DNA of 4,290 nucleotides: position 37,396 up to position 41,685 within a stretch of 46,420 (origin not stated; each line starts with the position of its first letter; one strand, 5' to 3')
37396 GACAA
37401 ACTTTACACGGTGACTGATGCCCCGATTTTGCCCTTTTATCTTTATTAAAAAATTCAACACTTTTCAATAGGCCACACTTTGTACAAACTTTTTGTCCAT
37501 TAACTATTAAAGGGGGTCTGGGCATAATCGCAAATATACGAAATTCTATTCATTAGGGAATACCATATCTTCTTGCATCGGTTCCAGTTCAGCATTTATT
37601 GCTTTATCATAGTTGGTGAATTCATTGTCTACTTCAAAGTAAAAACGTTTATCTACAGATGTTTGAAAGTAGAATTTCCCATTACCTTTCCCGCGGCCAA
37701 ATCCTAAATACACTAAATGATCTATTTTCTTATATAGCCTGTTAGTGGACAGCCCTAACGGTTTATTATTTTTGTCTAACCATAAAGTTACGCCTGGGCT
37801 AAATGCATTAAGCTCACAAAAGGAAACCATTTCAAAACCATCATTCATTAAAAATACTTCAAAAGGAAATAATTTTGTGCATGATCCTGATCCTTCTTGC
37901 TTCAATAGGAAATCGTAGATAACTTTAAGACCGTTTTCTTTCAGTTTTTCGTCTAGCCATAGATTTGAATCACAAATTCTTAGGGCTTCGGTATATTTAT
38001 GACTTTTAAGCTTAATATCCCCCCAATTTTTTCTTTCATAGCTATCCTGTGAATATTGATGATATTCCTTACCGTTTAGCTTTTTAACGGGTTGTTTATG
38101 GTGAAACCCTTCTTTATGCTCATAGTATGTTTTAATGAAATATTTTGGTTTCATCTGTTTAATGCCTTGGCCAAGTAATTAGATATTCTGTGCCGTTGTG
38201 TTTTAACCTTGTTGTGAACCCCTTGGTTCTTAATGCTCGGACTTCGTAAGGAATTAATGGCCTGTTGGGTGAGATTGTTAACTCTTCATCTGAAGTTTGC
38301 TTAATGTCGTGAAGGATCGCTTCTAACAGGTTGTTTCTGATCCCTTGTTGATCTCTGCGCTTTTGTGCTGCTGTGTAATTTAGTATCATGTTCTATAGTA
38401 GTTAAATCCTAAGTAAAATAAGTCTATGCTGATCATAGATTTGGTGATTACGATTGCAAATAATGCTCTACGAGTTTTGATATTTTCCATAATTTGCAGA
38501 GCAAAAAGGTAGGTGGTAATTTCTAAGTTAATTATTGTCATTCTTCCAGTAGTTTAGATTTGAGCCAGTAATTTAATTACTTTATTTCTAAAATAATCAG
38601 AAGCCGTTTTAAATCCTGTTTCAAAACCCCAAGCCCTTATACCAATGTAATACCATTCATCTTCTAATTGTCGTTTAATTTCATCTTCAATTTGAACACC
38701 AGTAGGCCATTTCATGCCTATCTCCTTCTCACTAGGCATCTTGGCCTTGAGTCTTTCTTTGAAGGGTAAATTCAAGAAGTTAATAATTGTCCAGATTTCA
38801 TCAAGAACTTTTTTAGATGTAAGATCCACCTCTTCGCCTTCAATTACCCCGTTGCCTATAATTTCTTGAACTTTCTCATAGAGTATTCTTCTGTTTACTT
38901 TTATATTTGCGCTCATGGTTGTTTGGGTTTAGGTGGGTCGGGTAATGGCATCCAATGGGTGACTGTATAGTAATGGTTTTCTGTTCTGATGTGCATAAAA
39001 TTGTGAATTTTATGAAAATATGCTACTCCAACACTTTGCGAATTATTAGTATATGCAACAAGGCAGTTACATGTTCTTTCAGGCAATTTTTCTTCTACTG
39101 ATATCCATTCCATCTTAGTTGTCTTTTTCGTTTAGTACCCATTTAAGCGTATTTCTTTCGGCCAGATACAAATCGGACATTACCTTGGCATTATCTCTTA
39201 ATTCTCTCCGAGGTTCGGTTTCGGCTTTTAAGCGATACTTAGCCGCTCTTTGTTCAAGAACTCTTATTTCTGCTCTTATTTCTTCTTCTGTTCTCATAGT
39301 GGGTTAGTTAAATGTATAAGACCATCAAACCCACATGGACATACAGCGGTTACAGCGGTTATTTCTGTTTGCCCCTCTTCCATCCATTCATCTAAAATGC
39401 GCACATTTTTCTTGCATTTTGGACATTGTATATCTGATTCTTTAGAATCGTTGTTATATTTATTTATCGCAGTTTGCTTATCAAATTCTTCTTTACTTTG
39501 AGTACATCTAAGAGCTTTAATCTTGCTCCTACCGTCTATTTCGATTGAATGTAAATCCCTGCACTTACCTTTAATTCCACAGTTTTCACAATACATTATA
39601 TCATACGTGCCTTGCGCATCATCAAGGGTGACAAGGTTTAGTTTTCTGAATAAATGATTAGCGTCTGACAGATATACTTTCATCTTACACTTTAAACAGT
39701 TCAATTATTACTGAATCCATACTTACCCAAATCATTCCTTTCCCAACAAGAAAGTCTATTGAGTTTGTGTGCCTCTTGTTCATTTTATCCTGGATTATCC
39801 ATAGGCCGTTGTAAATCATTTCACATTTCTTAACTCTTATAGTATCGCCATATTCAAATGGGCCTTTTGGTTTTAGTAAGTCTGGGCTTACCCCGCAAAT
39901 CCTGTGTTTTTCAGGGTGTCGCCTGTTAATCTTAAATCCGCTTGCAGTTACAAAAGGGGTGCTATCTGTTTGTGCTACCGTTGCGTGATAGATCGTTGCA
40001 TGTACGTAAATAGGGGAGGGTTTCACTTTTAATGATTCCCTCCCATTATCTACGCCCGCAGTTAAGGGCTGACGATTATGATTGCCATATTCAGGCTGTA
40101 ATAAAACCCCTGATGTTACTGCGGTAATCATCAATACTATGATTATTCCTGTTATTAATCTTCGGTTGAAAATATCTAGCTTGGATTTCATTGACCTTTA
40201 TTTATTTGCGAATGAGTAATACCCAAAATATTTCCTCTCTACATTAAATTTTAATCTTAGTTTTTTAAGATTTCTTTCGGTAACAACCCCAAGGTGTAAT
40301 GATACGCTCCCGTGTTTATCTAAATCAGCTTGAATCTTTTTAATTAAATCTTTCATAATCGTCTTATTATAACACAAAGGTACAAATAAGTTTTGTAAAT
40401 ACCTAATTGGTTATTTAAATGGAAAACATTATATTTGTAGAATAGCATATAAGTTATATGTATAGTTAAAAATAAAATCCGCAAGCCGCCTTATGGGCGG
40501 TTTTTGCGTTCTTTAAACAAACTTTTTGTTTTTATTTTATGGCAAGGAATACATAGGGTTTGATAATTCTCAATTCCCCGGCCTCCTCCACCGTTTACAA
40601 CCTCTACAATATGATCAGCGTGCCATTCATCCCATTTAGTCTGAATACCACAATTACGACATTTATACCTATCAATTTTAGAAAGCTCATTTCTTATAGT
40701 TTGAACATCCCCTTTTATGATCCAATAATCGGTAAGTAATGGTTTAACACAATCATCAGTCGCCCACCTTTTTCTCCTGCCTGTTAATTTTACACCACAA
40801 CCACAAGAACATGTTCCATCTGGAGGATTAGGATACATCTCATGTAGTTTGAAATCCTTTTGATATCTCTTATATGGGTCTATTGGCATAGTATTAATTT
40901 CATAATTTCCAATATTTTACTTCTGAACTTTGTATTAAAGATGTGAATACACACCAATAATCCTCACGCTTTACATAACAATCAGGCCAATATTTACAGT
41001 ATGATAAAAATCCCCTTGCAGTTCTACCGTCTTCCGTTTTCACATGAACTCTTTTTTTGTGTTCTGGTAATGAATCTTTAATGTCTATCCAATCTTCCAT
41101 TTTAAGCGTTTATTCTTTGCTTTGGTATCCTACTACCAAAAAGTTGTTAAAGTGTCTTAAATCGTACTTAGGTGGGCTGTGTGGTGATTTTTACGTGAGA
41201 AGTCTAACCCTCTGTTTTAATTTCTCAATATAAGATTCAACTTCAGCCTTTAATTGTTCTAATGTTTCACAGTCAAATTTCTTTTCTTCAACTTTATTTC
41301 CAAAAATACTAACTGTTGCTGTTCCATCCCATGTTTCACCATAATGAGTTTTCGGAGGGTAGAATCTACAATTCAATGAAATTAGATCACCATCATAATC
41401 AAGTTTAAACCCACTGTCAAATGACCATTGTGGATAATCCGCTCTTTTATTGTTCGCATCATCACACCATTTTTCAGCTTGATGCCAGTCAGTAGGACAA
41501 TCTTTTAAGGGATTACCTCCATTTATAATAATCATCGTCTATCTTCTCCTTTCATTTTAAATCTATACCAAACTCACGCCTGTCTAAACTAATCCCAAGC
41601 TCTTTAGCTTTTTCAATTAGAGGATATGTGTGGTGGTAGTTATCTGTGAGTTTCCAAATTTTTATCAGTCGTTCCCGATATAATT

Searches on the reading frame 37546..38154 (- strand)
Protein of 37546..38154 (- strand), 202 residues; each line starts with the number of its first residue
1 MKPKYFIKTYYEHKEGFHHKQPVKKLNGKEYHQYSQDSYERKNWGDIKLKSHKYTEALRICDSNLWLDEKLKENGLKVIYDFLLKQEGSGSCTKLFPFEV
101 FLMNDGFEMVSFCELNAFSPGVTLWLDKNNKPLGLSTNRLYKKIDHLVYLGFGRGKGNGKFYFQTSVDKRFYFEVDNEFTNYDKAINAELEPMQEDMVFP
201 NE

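Call 59: search_protein_families(library=pfam, proteins=[window:37546-38154:-], max_evalue=0.5)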
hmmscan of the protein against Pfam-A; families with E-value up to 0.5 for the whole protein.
window:37546-38154:- (202 aa): 1 family
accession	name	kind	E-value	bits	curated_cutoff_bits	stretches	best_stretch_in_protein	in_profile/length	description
PF20027.4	DUF6435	-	0.045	14.2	26.9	1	17-57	4-43/53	Family of unknown function (DUF6435)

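Call 89: search_solved_structures(query=window:37546-38154:-, max_evalue=1)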
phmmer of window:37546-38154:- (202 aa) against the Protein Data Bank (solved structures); distinct sequences matched with E-value up to 1: 0.

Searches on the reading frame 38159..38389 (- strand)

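Call 59: search_protein_families(library=pfam, proteins=[window:38159-38389:-], max_evalue=0.5)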
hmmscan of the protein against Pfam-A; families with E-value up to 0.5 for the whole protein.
window:38159-38389:- (76 aa): 1 family
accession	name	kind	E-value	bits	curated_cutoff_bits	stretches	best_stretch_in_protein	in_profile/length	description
PF10826.14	DUF2551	-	0.24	12.1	23.4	1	12-35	7-30/83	Protein of unknown function (DUF2551)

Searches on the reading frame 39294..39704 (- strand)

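Call 59: search_protein_families(library=pfam, proteins=[window:39294-39704:-], max_evalue=0.5)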
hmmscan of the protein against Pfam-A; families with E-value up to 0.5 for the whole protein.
window:39294-39704:- (136 aa): 7 families
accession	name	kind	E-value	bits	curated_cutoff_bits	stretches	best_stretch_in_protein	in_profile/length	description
PF24747.1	Zn-ribbon_GIR1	-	0.058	13.7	26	0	89-101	19-31/37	GIR1-like zinc ribbon domain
PF10238.14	Eapp_C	-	0.062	13.9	25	1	32-106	51-122/134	E2F-associated phosphoprotein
PF13248.11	Zn_ribbon_3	-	0.16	11.9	27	1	92-105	3-16/26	zinc-ribbon domain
PF13717.11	Zn_ribbon_4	-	0.17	12.3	30.3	1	91-114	2-25/36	zinc-ribbon domain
PF18439.7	zf_UBZ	-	0.18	12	25.6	0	91-102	2-13/32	Ubiquitin-Binding Zinc Finger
PF21344.3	Zn_ribbon_LysW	-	0.36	10.9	27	0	25-44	10-29/46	Alpha-aminoadipate carrier protein LysW-like, globular domain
PF10690.14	Myticin-prepro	-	0.38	11.5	28.5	1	25-92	15-81/98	Myticin pre-proprotein from the mussel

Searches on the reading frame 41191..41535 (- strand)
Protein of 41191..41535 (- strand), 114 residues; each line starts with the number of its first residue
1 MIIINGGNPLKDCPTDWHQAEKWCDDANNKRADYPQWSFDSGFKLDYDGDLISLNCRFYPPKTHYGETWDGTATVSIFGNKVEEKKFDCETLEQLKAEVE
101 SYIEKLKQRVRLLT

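Call 60: search_protein_families(library=pfam, proteins=[window:41191-41535:-], max_evalue=0.5)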
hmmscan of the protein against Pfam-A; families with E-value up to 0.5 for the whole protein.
window:41191-41535:- (114 aa): 1 family
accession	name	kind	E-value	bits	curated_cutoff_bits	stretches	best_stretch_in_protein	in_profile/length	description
PF13333.12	rve_2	-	0.053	14.1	22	1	86-104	14-32/56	Integrase core domain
